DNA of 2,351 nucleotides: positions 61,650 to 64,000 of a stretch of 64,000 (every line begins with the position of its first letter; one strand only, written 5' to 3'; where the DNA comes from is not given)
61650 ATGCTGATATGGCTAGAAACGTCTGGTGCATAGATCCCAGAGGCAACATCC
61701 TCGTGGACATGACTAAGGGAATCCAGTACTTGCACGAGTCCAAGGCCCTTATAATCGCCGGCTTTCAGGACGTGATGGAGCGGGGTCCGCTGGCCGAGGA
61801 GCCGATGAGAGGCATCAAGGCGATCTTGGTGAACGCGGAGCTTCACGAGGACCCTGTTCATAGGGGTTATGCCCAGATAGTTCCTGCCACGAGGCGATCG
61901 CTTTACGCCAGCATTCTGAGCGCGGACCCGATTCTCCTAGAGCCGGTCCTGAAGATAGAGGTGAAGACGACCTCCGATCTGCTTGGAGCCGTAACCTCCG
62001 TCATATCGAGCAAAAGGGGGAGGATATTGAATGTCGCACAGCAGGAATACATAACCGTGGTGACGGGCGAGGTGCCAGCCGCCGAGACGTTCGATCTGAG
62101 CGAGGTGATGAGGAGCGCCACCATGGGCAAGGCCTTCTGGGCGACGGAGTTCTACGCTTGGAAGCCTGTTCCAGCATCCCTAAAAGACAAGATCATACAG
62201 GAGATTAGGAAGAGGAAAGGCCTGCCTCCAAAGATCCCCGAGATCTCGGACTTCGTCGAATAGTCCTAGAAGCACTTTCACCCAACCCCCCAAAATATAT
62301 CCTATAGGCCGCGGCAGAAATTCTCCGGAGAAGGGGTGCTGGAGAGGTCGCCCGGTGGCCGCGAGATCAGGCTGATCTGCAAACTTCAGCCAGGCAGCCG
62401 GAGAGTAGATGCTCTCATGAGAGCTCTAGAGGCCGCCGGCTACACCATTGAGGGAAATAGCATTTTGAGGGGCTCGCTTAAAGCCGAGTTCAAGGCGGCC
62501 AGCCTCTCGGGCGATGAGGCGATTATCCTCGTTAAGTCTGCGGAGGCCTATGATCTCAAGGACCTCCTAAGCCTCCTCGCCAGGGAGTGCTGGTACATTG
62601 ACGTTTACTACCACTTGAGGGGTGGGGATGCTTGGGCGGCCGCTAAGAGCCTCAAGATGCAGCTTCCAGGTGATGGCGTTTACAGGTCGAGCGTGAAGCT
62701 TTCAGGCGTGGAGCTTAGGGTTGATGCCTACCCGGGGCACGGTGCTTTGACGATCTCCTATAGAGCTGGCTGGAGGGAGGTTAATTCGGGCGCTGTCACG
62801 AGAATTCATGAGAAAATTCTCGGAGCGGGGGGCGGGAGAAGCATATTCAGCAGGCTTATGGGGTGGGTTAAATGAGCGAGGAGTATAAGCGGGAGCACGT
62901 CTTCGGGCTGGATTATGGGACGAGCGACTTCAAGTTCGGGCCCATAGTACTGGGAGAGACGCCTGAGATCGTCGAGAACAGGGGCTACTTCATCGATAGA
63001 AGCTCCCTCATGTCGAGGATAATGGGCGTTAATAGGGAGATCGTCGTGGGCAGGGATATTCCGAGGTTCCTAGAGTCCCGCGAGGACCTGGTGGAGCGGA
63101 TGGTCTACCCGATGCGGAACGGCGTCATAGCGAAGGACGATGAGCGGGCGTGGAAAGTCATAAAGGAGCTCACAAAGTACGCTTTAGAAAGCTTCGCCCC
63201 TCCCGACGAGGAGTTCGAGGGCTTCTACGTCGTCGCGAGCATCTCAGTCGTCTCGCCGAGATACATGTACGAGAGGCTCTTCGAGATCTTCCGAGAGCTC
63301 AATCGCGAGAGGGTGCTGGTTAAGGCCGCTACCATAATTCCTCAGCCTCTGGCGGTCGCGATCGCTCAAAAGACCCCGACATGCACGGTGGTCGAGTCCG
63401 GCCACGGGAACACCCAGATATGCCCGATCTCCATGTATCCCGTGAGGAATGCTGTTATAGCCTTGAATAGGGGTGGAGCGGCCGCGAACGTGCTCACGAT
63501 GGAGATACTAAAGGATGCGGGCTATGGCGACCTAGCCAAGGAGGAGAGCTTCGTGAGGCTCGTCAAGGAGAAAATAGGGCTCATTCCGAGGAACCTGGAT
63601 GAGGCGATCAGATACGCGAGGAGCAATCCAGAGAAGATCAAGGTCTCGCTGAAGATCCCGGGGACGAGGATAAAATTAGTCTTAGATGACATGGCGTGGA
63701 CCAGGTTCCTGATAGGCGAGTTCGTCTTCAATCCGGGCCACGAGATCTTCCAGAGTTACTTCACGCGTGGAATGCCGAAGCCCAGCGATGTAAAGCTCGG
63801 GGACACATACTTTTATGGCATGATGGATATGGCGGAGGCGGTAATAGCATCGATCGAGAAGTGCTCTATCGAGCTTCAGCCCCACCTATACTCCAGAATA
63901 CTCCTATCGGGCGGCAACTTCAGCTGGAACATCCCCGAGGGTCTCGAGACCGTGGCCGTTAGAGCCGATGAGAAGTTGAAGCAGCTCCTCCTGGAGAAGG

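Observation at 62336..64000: Crenactin locus: unknown 179-aa ORF translationally coupled (ATGA overlap) to crenactin, possible arcadin-like partner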

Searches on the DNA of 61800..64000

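Call 82: search_rna_families(source=window, start=61800, end=64000, threshold=evalue, max_evalue=1)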
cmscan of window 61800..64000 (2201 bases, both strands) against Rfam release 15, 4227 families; matches with E-value up to 1: 0.
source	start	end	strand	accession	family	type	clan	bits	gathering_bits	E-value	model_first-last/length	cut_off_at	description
